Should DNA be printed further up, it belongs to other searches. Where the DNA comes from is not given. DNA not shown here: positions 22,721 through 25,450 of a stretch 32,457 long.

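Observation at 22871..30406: Candidate undescribed second-messenger signalling island: cyclase-like giant protein / cNMP-binding-DUF4388 protein / PDZ-sensor kinase / sigma54 activator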

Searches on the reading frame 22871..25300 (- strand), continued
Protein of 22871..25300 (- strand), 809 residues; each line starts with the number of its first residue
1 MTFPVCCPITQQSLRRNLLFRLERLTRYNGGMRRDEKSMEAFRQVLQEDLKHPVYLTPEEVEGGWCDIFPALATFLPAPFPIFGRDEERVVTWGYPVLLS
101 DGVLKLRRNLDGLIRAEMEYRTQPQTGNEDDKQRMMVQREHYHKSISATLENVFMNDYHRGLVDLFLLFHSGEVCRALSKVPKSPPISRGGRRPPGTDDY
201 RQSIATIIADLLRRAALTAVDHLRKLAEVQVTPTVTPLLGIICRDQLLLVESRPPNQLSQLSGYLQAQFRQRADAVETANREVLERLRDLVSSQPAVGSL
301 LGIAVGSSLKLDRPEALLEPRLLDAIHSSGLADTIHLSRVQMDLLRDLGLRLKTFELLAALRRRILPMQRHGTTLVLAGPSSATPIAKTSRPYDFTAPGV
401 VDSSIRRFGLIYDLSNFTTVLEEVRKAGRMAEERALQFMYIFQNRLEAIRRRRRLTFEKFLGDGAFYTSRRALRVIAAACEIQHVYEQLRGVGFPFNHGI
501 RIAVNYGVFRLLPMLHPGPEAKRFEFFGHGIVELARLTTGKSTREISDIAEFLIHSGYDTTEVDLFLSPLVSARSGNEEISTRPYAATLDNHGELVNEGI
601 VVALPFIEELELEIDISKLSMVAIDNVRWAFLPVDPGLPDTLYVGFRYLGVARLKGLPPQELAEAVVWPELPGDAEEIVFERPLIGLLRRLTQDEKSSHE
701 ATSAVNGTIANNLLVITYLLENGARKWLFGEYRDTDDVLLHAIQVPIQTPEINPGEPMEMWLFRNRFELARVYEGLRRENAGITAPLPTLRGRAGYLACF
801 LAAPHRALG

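Call 32: fold_search(model_id=the predicted structure, library=pdb)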
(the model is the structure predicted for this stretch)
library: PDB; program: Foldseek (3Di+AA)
matches with E <= 10: 674; with E <= 0.001: 66
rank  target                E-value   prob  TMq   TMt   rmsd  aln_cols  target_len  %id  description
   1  3r5g_B                3.6e-06  1.00  0.19  0.67   5.6       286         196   14  Crystal structure of the adenylyl cyclase CyaB from P. aeruginosa (released 2012-01-11)
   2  2w01_B                9.5e-06  1.00  0.17  0.62   7.8       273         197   14  Crystal structure of the guanylyl cyclase Cya2 (released 2008-09-30)
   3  2w01_C                9.5e-06  1.00  0.16  0.56  10.3       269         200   13  Crystal structure of the guanylyl cyclase Cya2 (released 2008-09-30)
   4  3r5g_A                1.0e-05  1.00  0.18  0.64   5.7       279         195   14  Crystal structure of the adenylyl cyclase CyaB from P. aeruginosa (released 2012-01-11)
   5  2w01_D                4.2e-05  1.00  0.17  0.59  10.1       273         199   13  Crystal structure of the guanylyl cyclase Cya2 (released 2008-09-30)
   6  2w01_A                6.2e-05  1.00  0.17  0.59   9.8       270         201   13  Crystal structure of the guanylyl cyclase Cya2 (released 2008-09-30)
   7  9f1w                  6.5e-05  1.00  0.18  0.39   5.7       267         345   15  SFX room temperature structure of Oscillatoria acuminata adenylyate cyclase. (released 2025-02-26)
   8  1wc3_B                7.2e-05  1.00  0.18  0.65   5.5       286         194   13  Soluble adenylyl cyclase CyaC from S. platensis in complex with alpha, beta-methylene-ATP and Strontium (released 2004-12-20)
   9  1ybu_A                7.9e-05  1.00  0.18  0.73   4.6       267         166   12  Mycobacterium tuberculosis adenylyl cyclase Rv1900c CHD, in complex with a substrate analog. (released 2005-02-15)
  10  6fht_A                7.9e-05  1.00  0.17  0.19   7.0       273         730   15  Crystal structure of an artificial phytochrome regulated adenylate/guanylate cyclase in its dark adapted Pr form (released 2018-04-18)
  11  3uvj_B                1.1e-04  1.00  0.18  0.65   5.6       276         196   12  Crystal structure of the catalytic domain of the heterodimeric human soluble guanylate cyclase 1. (released 2011-12-28)
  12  9f1x                  1.2e-04  1.00  0.18  0.39   9.1       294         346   14  SSX room temperature structure of Oscillatoria acuminata adenylyate cyclase. (released 2025-02-26)
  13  1wc1_B                1.2e-04  1.00  0.17  0.59   7.7       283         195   12  Soluble adenylyl cyclase CyaC from S. platensis in complex with Rp- ATPalphaS (released 2004-12-20)
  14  6fht_B                1.5e-04  1.00  0.18  0.20   4.7       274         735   14  Crystal structure of an artificial phytochrome regulated adenylate/guanylate cyclase in its dark adapted Pr form (released 2018-04-18)
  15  3uvj_D                1.5e-04  1.00  0.18  0.65   5.5       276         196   12  Crystal structure of the catalytic domain of the heterodimeric human soluble guanylate cyclase 1. (released 2011-12-28)
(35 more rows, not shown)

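Call 36: search_protein_families(library=padloc, proteins=[window:22871-25300:-], max_evalue=0.01)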
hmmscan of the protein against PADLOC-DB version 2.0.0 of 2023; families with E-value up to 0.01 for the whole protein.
window:22871-25300:- (809 aa): 0 families

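Call 49: search_protein_families(library=pfam, alignment_id=A4, max_evalue=0.01)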
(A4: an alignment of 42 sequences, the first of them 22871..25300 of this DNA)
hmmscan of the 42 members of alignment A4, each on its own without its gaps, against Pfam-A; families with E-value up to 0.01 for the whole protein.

A. member 1, window:22871-25300:- (809 aa): 0 families

B. families by the number of members that match (of 42 scanned): 2 families
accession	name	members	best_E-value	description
PF04909.20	Amidohydro_2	1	0.0016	Amidohydrolase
PF14888.12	PBP-Tp47_c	1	0.0089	Penicillin-binding protein Tp47 domain C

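Call 50: search_solved_structures(query=A4, max_evalue=10, show_alignments=2)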
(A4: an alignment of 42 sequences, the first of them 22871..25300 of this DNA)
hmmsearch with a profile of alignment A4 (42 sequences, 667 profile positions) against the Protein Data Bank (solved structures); distinct sequences matched with E-value up to 10: 3.
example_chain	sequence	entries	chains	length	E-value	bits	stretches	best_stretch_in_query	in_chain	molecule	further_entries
4tvs_A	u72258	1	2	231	0.099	14.2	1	86-172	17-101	Torsin-1A-interacting protein 1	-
3p1z_B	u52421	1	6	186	1.8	10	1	447-476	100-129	tRNA-splicing endonuclease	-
3ajv_B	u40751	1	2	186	1.9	9.9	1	447-476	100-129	tRNA-splicing endonuclease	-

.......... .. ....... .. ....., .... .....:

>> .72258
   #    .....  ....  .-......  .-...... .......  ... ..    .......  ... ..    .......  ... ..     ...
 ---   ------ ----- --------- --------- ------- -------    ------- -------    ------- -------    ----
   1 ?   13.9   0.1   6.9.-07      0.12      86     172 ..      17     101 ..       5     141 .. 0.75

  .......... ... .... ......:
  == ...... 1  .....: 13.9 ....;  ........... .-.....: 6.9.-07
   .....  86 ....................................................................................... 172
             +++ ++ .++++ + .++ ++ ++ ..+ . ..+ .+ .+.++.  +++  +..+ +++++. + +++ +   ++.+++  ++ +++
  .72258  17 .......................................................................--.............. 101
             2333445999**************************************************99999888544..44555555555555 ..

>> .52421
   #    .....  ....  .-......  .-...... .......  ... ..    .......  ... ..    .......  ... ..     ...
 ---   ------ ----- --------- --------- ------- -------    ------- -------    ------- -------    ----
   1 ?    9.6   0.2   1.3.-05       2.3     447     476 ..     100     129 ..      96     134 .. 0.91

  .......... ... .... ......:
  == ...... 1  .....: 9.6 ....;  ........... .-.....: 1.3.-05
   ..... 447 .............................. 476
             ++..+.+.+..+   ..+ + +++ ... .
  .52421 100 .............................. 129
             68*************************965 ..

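Call 62: search_protein_families(library=pfam, proteins=[L038:5471-7267:+, L064:12431-14002:+, L066:489-2075:+], max_evalue=0.00001)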
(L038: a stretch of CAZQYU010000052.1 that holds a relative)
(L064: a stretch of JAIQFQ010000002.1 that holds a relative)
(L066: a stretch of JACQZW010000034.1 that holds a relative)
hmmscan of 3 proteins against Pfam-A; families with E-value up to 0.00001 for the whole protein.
L038:5471-7267:+ (598 aa): 6 families
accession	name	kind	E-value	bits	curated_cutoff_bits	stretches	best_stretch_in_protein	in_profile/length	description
PF01078.27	Mg_chelatase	-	1.9e-94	315.3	20.3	1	273-477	1-204/207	Magnesium chelatase, subunit ChlI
PF13541.12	ChlI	-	2.4e-38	131.2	27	1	99-222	1-121/121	Subunit ChlI of Mg-chelatase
PF13335.12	Mg_chelatase_C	-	1.5e-28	99.7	26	1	486-582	1-94/94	Magnesium chelatase, subunit ChlI C-terminal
PF07728.20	AAA_5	-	3.2e-11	43.9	22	1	296-433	1-125/139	AAA domain (dynein-related subfamily)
PF00493.29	MCM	-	8.9e-07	28.7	23.3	0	371-436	113-178/224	MCM P-loop domain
PF00158.32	Sigma54_activat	-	2.4e-06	27.8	20.2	0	370-430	84-142/168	Sigma-54 interaction domain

L064:12431-14002:+ (523 aa): 2 families
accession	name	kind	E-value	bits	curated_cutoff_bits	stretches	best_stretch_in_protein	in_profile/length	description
PF02562.22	PhoH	-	5.5e-22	78.7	27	1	364-497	51-176/205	PhoH-like protein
PF13638.12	PIN_4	-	4.3e-12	46.9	21.9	1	35-190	1-130/132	PIN domain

L066:489-2075:+ (528 aa): 6 families
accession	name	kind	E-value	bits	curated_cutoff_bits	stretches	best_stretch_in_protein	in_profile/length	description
PF00211.25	Guanylate_cyc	-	9.5e-28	97.5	21.9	1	336-514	5-177/183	Adenylate and Guanylate cyclase catalytic domain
PF00498.31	FHA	-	2.4e-16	60.4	20.7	1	24-85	3-67/67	FHA domain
PF01590.32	GAF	-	3e-16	60.6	22.4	1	156-291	1-133/133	GAF domain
PF13185.12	GAF_2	-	1.1e-15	58.5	28.6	1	157-292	4-136/136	GAF domain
PF16697.10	Yop-YscD_cpl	-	9.9e-15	55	33.2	1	10-93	7-92/94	Inner membrane component of T3SS, cytoplasmic domain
PF13492.12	GAF_3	-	4e-13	50.3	27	1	157-293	2-129/129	GAF domain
